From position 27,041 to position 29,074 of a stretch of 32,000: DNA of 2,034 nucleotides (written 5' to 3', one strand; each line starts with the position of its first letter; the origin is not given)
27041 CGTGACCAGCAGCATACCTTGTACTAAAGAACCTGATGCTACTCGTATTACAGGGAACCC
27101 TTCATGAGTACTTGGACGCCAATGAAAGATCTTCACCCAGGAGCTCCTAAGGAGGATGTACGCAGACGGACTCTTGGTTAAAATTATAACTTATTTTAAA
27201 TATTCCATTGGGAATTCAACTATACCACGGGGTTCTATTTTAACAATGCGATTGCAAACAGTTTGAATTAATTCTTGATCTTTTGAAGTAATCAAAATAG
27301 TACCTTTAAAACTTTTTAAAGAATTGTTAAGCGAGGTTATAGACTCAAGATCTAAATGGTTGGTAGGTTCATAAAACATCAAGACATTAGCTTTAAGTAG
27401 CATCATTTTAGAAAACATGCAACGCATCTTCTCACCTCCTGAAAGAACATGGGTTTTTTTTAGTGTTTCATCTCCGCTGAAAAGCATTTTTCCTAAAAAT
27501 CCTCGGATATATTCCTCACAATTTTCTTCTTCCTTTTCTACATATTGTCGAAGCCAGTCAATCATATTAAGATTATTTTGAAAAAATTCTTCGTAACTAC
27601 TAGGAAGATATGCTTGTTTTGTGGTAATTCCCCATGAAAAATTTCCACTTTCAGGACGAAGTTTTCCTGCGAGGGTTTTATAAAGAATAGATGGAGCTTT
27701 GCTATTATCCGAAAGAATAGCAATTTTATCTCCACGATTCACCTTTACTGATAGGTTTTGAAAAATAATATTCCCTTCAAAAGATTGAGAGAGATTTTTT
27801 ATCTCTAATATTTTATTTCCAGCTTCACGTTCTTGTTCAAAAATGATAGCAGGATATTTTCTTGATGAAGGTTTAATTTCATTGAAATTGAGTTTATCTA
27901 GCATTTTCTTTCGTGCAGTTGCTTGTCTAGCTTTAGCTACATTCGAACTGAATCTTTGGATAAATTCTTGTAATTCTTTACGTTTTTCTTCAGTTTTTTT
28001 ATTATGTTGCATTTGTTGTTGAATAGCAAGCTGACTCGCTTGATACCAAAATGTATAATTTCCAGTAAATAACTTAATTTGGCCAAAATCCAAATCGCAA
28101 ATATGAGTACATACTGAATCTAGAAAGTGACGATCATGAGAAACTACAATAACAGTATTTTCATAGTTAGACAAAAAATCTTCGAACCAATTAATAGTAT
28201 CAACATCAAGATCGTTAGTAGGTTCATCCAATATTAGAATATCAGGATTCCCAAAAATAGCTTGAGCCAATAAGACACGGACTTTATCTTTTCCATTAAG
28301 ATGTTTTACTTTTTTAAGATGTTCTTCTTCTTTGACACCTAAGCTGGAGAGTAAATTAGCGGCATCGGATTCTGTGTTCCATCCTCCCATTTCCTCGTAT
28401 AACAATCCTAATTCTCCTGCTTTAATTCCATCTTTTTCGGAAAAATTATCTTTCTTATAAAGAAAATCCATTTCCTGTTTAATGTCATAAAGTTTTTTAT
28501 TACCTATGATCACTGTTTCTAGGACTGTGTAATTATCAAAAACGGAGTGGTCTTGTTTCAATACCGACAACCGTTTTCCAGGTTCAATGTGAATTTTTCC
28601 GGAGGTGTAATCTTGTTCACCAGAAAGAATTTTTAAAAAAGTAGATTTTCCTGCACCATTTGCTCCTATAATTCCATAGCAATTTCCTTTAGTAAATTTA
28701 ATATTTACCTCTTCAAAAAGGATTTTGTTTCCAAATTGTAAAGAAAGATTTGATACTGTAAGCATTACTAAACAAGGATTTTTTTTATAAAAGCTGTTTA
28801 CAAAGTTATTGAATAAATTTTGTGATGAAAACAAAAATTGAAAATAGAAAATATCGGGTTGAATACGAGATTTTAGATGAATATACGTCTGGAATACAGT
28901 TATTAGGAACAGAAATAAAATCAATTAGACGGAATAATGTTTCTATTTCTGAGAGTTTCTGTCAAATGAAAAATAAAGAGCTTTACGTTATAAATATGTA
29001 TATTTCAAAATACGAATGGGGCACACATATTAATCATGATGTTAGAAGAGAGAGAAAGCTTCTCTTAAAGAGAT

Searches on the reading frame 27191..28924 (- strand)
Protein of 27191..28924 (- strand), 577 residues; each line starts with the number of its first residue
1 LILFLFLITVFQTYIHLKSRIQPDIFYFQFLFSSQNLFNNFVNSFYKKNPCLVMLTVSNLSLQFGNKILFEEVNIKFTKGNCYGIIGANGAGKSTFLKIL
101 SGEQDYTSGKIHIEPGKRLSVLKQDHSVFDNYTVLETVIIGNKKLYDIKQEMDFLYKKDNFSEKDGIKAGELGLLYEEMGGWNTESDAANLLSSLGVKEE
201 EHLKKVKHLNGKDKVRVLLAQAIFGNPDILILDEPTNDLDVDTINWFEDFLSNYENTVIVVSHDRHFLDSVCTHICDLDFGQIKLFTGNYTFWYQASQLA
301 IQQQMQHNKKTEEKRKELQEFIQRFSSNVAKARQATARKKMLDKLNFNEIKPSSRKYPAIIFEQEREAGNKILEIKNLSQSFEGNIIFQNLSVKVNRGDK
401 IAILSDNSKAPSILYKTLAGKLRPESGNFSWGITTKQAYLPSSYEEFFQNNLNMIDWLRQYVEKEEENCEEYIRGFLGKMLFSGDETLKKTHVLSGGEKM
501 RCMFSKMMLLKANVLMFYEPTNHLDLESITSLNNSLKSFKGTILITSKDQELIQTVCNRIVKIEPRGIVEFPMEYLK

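Call 7: search_protein_families(library=pfam, proteins=[window:27191-28924:-])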
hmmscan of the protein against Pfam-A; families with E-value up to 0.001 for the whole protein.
window:27191-28924:- (577 aa): 4 families
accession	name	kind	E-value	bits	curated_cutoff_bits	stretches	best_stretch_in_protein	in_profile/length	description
PF00005.33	ABC_tran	-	2e-36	126.1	25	2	71-237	2-137/137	ABC transporter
PF12848.13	ABC_tran_Xtn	-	1.8e-19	70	25.9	1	276-360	1-83/85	ABC transporter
PF13304.12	AAA_21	-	1.7e-09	38.6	27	1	83-135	2-67/304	AAA domain, putative AbiEii toxin, Type IV TA system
PF02463.25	SMC_N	-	3.9e-05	23.6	40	0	333-563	115-211/220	RecF/RecN/SMC N terminal domain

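Call 43: find_homologous_proteins(query=window:27194-28765:-, max_evalue=1e-40)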
Query window:27194-28765:- (524 aa): 8000 proteins with E <= 1e-40 among 8000 candidates; the best 120 are listed.
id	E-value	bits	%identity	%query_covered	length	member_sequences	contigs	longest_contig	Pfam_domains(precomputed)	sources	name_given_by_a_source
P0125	0.0e+0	1155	98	100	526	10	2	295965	PF00005.34,PF13304.13,PF12848.14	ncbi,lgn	ncbi:MAG: ABC-F family ATP-binding cassette domain-containing protein [Candidatus Walczuchella monop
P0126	4.6e-267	905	75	100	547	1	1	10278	PF00005.34,PF02463.26,PF13304.13,PF12848.14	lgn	-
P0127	5.9e-265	898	64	97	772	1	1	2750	PF00005.34,PF13555.13,PF03193.23,PF02463.26,PF13304.13,PF12848.14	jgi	-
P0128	1.4e-264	896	75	100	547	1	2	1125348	PF00005.34,PF13304.13,PF12848.14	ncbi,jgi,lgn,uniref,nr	ncbi:ABC-F family ATP-binding cassette domain-containing protein [Bacteroidetes bacterium endosymbio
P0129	5.4e-260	881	74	100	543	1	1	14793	PF00005.34,PF02463.26,PF13304.13,PF12848.14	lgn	-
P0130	6.9e-258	874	73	100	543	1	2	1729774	PF00005.34,PF02463.26,PF13304.13,PF12848.14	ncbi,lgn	ncbi:MAG: ABC-F family ATP-binding cassette domain-containing protein [Flavobacteriales bacterium As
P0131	1.9e-256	870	72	100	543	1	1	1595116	PF00005.34,PF02463.26,PF13304.13,PF12848.14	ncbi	ncbi:MAG: ATP-binding cassette domain-containing protein [Flavobacteriales bacterium]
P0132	2.4e-253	859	72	100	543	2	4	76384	PF00005.34,PF02463.26,PF13304.13,PF12848.14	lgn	-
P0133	2.0e-252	856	71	100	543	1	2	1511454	PF00005.34,PF02463.26,PF13304.13,PF12848.14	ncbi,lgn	ncbi:MAG: ABC-F family ATP-binding cassette domain-containing protein [Flavobacteriales bacterium Td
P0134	1.8e-248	843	71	99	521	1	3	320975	PF00005.34,PF02463.26,PF13304.13,PF12848.14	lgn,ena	-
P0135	1.0e-247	841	68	100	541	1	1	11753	PF00005.34,PF02463.26,PF13304.13,PF12848.14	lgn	-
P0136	1.3e-247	840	68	100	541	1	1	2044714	PF00005.34,PF02463.26,PF13304.13,PF12848.14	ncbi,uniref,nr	ncbi:ABC-F family ATP-binding cassette domain-containing protein [Riemerella columbina]|uniref:ABC-F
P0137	1.5e-246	837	70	100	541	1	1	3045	PF00005.34,PF02463.26,PF13304.13,PF12848.14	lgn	-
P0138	2.4e-246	836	67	100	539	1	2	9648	PF00005.34,PF02463.26,PF13304.13,PF12848.14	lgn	-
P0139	6.1e-246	835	68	100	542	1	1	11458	PF00005.34,PF02463.26,PF13304.13,PF12848.14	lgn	-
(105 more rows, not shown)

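Call 44: find_encoding_contigs(protein=P0134, flank=10000, max_places=2)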
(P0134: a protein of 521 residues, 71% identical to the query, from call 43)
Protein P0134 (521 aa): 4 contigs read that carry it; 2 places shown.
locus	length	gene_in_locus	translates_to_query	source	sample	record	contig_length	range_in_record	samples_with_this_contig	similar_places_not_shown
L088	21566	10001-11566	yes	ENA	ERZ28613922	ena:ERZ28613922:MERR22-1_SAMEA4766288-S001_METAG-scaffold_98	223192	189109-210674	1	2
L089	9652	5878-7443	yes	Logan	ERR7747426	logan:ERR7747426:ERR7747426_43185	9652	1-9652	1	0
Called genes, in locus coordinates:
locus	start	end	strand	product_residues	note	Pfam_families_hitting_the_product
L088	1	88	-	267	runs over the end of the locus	PF00557:Peptidase_M24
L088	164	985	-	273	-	PF25025:EF-Ts_N (weak), PF00889:EF_TS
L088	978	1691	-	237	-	PF00318:Ribosomal_S2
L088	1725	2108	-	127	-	PF00380:Ribosomal_S9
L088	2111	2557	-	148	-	PF00572:Ribosomal_L13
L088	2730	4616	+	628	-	PF00012:HSP70, PF06723:MreB_Mbl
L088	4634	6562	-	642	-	PF06068:TIP49 (weak), PF05496:RuvB_N (faint), PF00004:AAA, PF07728:AAA_5 (weak), PF20720:nSTAND3, PF17862:AAA_lid_3, PF01434:Peptidase_M41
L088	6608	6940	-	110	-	PF02410:RsfS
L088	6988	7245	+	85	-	PF00830:Ribosomal_L28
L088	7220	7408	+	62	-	PF00471:Ribosomal_L33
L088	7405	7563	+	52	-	PF14128:DUF4295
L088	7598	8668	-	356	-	PF01926:MMR_HSR1, PF02421:FeoB_N (weak), PF06071:YchF-GTPase_C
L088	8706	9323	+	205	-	PF00902:TatC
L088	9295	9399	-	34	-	-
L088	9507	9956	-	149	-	PF01668:SmpB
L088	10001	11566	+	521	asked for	PF00005:ABC_tran, PF02463:SMC_N (faint), PF13304:AAA_21 (faint), PF12848:ABC_tran_Xtn, PF00005:ABC_tran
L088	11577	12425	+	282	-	PF00456:Transketolase_N, PF13292:DXP_synthase_N (weak)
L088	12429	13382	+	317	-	PF02779:Transket_pyr, PF02780:Transketolase_C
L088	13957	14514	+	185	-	PF01113:DapB_N, PF05173:DapB_C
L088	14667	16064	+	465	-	PF18936:DUF5684, PF10502:Peptidase_S26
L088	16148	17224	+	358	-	PF01761:DHQ_synthase, PF24621:DHQS_C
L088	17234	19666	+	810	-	PF00521:DNA_topoisoIV, PF03989:DNA_gyraseA_C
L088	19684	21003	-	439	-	PF00364:Biotin_lipoyl, PF02817:E3_binding, PF00198:2-oxoacid_dh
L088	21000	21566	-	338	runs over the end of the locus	PF00676:E1_dh, PF02775:TPP_enzyme_C (weak)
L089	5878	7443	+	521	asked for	PF00005:ABC_tran, PF02463:SMC_N (faint), PF13304:AAA_21 (faint), PF12848:ABC_tran_Xtn, PF00005:ABC_tran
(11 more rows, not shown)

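Call 45: find_encoding_contigs(protein=P0128, flank=10000, max_places=1)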
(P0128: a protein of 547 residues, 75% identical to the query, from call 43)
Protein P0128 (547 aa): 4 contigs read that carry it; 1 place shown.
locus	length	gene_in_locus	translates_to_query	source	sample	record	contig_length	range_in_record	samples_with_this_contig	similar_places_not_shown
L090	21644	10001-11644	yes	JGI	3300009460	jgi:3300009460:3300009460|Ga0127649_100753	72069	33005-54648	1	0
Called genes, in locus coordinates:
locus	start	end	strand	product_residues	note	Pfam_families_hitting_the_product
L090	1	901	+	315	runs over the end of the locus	PF02881:SRP54_N, PF13191:AAA_16 (weak), PF00448:SRP54, PF13401:AAA_22 (weak), PF13604:AAA_30 (weak), PF02702:KdpD (weak)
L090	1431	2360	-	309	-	PF09982:LpxR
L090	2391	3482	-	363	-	PF01926:MMR_HSR1, PF02421:FeoB_N, PF06071:YchF-GTPase_C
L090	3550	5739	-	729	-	PF00270:DEAD, PF04851:ResIII (weak), PF00271:Helicase_C, PF16124:RecQ_Zn_bind, PF09382:RQC, PF00570:HRDC, PF21220:RecQ-1-like_HTH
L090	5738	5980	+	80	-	-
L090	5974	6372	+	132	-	PF01380:SIS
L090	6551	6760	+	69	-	PF00571:CBS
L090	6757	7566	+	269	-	PF00902:TatC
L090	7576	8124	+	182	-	PF01713:Smr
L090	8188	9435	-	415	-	PF13505:OMP_b-brl, PF03922:OmpW (weak), PF00691:OmpA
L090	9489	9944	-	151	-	PF01668:SmpB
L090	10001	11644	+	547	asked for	PF00005:ABC_tran, PF13304:AAA_21 (faint), PF12848:ABC_tran_Xtn, PF00005:ABC_tran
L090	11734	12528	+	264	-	PF00456:Transketolase_N, PF13292:DXP_synthase_N (faint)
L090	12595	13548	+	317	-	PF02779:Transket_pyr, PF02780:Transketolase_C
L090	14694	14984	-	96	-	-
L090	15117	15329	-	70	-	-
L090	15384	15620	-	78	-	-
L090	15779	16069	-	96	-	PF02562:PhoH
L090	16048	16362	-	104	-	PF02562:PhoH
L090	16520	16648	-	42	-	-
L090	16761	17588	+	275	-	PF01887:SAM_HAT_N, PF20257:SAM_HAT_C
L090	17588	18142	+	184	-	PF03653:UPF0093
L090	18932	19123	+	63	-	-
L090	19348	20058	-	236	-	PF18306:LDcluster4, PF03641:Lysine_decarbox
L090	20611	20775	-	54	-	-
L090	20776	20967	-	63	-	-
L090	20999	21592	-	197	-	PF00929:RNase_T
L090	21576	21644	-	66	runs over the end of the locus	-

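Call 46: find_encoding_contigs(protein=P0130, flank=10000, max_places=1)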
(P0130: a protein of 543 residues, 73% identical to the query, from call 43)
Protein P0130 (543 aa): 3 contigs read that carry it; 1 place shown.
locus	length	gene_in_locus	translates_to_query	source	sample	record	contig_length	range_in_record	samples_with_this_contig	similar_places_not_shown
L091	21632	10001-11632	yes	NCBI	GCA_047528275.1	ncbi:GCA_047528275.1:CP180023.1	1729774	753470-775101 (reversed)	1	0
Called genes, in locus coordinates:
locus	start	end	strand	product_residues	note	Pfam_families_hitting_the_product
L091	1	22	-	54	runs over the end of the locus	PF14684:Tricorn_C1 (weak)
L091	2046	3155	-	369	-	PF01926:MMR_HSR1, PF02421:FeoB_N, PF06071:YchF-GTPase_C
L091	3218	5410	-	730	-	PF00270:DEAD, PF04851:ResIII (weak), PF00271:Helicase_C, PF16124:RecQ_Zn_bind, PF09382:RQC, PF00570:HRDC, PF21220:RecQ-1-like_HTH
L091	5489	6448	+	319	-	PF01380:SIS, PF00571:CBS (faint)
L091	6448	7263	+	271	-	PF00902:TatC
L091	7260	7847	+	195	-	PF01713:Smr (weak)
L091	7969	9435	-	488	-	PF13505:OMP_b-brl, PF02412:TSP_3 (faint), PF00691:OmpA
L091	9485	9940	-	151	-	PF01668:SmpB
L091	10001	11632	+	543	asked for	PF00005:ABC_tran, PF02463:SMC_N (faint), PF13304:AAA_21 (faint), PF12848:ABC_tran_Xtn, PF00005:ABC_tran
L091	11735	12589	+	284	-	PF00456:Transketolase_N, PF13292:DXP_synthase_N (weak)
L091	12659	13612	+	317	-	PF02779:Transket_pyr, PF02780:Transketolase_C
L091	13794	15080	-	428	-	PF13175:AAA_15 (faint), PF13304:AAA_21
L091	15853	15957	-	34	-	-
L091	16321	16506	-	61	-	-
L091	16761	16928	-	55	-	-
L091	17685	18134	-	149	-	PF02562:PhoH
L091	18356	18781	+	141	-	PF01887:SAM_HAT_N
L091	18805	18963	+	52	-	PF20257:SAM_HAT_C (weak)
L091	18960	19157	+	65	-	-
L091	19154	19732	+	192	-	PF03653:UPF0093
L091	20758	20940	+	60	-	-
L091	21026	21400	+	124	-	PF09822:ABC_transp_aux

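Call 59: find_related_loci(query=L090:19351-20058:-, collection=metagenome_contigs, flank=4000)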
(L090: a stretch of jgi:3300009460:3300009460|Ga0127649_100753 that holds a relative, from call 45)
Query L090:19351-20058:- (236 aa) in metagenome_contigs; peptide patterns used: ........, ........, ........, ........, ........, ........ (x = any residue, [..] = any of these).
600 stretches matched a pattern (row limit reached: there are more); 594 encode a relative of the query (tblastn E <= 1e-3); the best 80 are kept; 80 distinct loci.
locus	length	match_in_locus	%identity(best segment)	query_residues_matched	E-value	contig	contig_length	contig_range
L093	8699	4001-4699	64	1-229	2e-95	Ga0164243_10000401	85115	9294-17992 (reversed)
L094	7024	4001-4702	58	1-236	4e-93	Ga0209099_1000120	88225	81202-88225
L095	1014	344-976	63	19-229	4e-101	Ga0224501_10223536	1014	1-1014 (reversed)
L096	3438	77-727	62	20-236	3e-93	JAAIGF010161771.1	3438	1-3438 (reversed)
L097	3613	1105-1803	59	6-236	3e-93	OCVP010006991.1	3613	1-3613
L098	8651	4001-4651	61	21-236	5e-92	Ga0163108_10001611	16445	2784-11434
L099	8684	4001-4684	61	11-236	2e-91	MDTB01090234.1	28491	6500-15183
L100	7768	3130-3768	61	17-229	1e-91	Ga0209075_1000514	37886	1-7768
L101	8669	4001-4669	60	14-236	2e-91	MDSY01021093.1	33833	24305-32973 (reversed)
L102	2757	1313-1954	62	15-227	6e-93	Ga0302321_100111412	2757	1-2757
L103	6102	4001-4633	64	20-229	6e-91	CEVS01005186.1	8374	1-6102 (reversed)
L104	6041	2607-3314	58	4-236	4e-91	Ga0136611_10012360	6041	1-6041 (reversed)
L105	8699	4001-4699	56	2-236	1e-90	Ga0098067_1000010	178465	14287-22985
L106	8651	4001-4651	59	20-236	1e-90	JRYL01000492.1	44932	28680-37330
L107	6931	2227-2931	57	5-236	5e-90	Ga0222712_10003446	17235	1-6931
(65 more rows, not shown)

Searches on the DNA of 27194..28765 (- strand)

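Call 47: search_rna_families(sources=[L088, L090, L091, L089], threshold=gathering)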
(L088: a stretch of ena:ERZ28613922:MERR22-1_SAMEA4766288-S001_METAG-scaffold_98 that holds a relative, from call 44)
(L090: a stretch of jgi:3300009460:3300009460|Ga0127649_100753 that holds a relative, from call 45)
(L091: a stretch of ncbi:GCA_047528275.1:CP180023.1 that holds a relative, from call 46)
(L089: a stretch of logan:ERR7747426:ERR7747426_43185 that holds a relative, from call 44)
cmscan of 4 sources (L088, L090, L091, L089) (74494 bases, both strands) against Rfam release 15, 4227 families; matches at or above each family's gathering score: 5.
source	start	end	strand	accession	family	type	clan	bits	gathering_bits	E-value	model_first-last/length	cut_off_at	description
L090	13749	14055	-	RF00010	RNaseP_bact_a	Gene; ribozyme;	CL00002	223.3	100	4.2e-71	1-367/367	no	Bacterial RNase P class A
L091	15236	15547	-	RF00010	RNaseP_bact_a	Gene; ribozyme;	CL00002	222.1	100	1.1e-70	1-367/367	no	Bacterial RNase P class A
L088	13391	13698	-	RF00010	RNaseP_bact_a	Gene; ribozyme;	CL00002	208.6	100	4e-66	1-367/367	no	Bacterial RNase P class A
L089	9268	9575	-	RF00010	RNaseP_bact_a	Gene; ribozyme;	CL00002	208.6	100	4e-66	1-367/367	no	Bacterial RNase P class A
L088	13713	13790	-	RF00005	tRNA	Gene; tRNA;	CL00001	50.2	29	9.9e-08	1-71/71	no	tRNA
